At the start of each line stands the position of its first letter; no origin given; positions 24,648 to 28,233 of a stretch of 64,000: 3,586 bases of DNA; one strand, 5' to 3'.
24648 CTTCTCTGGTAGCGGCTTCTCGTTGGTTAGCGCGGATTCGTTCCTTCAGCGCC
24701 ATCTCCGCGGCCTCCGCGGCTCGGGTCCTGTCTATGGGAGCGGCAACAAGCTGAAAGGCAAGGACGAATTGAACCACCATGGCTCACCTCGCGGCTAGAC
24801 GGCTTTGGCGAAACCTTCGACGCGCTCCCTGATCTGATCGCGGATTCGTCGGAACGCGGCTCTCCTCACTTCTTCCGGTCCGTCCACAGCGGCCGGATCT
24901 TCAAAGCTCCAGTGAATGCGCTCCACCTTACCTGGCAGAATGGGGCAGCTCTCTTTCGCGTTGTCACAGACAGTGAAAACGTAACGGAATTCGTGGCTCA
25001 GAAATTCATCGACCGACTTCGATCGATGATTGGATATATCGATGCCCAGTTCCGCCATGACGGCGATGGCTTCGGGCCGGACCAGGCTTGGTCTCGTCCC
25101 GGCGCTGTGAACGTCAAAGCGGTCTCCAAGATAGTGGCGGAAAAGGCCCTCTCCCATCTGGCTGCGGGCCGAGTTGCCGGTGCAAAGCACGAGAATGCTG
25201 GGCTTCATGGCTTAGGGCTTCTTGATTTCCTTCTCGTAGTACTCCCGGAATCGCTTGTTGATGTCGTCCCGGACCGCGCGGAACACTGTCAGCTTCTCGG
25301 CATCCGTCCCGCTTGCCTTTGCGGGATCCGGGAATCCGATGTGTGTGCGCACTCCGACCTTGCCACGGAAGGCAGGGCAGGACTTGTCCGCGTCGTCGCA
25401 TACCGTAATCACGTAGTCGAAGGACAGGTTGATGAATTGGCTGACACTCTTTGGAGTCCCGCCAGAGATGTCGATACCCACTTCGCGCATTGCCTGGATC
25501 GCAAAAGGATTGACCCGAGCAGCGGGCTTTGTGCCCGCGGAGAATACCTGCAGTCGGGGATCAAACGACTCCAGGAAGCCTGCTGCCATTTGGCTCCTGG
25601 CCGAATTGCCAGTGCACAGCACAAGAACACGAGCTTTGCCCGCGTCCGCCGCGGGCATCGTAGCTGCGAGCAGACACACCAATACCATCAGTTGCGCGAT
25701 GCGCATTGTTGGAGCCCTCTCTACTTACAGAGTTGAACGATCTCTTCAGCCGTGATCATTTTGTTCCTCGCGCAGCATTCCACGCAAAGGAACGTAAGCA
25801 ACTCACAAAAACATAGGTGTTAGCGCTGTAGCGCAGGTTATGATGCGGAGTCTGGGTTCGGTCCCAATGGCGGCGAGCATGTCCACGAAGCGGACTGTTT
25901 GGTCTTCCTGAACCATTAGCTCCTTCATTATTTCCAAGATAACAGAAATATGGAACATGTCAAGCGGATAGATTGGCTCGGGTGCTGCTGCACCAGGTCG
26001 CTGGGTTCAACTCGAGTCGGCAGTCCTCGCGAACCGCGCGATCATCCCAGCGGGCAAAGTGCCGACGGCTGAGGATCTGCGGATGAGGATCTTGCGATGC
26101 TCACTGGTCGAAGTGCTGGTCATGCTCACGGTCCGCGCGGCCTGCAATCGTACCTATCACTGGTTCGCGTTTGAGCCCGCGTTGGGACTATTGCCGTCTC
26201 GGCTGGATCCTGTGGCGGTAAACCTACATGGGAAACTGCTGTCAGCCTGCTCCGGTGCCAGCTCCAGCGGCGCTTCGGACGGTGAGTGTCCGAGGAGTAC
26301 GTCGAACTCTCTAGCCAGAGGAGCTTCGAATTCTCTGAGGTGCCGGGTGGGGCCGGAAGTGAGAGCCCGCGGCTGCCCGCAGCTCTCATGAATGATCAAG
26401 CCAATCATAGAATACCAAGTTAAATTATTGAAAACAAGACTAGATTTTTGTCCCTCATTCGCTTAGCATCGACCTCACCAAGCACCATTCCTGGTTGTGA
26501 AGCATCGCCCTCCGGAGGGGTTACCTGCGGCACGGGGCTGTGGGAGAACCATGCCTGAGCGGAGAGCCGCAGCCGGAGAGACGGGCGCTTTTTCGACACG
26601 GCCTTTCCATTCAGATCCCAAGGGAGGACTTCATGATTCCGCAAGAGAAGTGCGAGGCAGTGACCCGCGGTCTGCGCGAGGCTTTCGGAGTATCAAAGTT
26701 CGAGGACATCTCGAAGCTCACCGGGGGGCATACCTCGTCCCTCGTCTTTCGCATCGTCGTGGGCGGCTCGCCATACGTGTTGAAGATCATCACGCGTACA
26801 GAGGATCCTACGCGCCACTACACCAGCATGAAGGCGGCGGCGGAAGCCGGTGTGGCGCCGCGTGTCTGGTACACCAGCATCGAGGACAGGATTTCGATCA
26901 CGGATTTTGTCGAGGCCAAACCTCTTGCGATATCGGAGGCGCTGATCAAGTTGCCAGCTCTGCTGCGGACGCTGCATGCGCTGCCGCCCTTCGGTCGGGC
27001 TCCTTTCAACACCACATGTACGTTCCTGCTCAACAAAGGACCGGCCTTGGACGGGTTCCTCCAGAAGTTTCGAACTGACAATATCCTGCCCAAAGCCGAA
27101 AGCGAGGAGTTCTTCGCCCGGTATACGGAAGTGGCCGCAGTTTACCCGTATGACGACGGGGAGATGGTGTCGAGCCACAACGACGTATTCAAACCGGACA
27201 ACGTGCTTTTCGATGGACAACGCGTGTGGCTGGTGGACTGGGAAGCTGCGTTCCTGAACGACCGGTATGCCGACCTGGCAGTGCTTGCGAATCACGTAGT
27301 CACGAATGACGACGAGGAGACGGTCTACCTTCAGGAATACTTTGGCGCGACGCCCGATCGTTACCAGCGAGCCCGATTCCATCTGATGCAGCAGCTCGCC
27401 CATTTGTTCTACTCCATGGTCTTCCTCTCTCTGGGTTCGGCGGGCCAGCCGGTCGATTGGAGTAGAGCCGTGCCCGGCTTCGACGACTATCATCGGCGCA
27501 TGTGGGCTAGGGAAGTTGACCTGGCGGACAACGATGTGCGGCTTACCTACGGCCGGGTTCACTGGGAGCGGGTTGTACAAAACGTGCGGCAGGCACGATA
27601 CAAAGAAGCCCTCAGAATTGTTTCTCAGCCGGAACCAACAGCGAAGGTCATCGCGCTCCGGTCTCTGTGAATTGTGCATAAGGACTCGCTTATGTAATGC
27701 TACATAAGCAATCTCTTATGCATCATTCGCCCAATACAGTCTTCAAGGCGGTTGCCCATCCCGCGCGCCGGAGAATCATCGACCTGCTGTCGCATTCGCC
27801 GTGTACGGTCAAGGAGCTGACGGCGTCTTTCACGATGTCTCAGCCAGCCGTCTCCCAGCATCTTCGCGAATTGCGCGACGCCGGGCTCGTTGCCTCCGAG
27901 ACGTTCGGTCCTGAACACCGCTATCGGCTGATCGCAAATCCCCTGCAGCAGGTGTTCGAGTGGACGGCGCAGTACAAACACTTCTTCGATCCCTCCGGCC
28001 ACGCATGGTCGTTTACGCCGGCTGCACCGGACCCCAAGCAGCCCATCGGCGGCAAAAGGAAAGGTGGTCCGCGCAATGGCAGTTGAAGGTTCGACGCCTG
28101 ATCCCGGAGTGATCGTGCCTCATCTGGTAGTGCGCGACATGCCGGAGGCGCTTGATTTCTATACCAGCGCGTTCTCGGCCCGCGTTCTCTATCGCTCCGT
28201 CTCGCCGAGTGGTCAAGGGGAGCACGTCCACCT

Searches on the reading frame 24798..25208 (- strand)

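Call 61: search_protein_families(library=ncbifam, proteins=[window:24798-25208:-], max_evalue=0.000001)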
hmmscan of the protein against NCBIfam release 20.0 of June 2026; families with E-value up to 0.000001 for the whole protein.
window:24798-25208:- (137 aa): 3 families
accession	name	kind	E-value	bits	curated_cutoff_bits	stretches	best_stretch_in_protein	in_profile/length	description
TIGR02691.1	arsC_pI258_fam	equivalog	6.7e-41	139.5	174.3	1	6-132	2-128/129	arsenate reductase (thioredoxin)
NF010053.0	PRK13530.1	subfamily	9.8e-39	132.7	215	1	2-135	3-130/133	arsenate reductase (thioredoxin)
TIGR02689.1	ars_reduc_gluta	equivalog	6.3e-22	78.1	157.6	1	5-131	3-123/126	arsenate reductase, glutathione/glutaredoxin type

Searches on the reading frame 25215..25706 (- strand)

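Call 61: search_protein_families(library=ncbifam, proteins=[window:25215-25706:-], max_evalue=0.000001)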
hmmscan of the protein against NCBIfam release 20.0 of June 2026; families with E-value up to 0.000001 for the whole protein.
window:25215-25706:- (164 aa): 3 families
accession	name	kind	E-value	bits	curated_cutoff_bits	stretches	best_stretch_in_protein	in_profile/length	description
TIGR02691.1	arsC_pI258_fam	equivalog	3.1e-32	111.5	174.3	1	28-154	2-127/129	arsenate reductase (thioredoxin)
NF010053.0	PRK13530.1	subfamily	4.9e-30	104.6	215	1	24-159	3-131/133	arsenate reductase (thioredoxin)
TIGR02689.1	ars_reduc_gluta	equivalog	2.5e-19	69.7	157.6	1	26-154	2-123/126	arsenate reductase, glutathione/glutaredoxin type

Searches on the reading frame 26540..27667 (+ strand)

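Call 61: search_protein_families(library=ncbifam, proteins=[window:26540-27667:+], max_evalue=0.000001)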
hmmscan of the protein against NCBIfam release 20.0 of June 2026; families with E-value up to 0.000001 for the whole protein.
window:26540-27667:+ (376 aa): 2 families
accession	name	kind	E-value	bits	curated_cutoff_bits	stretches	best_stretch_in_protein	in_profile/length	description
NF041256.1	GntI_guanitoxin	equivalog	2.8e-11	43.2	357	1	94-292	59-255/282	guanitoxin biosynthesis pre-guanitoxin N-oxide kinase GntI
NF033059.2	APH_3p_I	exception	1.1e-07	31.5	400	1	125-283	107-262/267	APH(3')-I family aminoglycoside O-phosphotransferase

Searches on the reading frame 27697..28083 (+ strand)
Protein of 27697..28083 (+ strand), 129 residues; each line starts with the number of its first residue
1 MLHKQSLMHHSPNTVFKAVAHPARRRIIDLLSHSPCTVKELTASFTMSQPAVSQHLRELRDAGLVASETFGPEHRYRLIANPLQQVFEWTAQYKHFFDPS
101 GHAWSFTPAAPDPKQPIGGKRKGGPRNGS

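Call 61: search_protein_families(library=ncbifam, proteins=[window:27697-28083:+], max_evalue=0.000001)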
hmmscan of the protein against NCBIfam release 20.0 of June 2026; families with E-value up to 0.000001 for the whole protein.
window:27697-28083:+ (129 aa): 7 families
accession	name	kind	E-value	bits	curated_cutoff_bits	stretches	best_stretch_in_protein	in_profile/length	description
NF033788.1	HTH_metalloreg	subfamily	6.5e-23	80.3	55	1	14-86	3-76/77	metalloregulator ArsR/SmtB family transcription factor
NF033789.1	repress_SdpR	subfamily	1e-17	63.8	100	1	15-92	1-78/79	autorepressor SdpR family transcription factor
NF045707.1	Dbac_1936_reg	equivalog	2.5e-09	37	115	1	9-81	4-76/99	ArsR/SmtB-type metalloregulator TsoR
NF047906.1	CdPbTransRegCmtR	equivalog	5.3e-09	35.9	150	1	14-86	13-85/104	Cd(II)/Pb(II)-sensing metalloregulatory transcriptional regulator CmtR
NF041413.1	ArsR_Rv2640c_fam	equivalog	2e-08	34.6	155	1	16-84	36-107/118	Rv2640c family ArsR-like transcriptional regulator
NF053755.1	MsvR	equivalog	4.9e-08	33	220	1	13-75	4-66/236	transcriptional factor MsvR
NF040642.1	sulf_sens_BigR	equivalog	7.4e-08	32.4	155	1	14-87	12-85/95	sulfite-sensing transcriptional repressor BigR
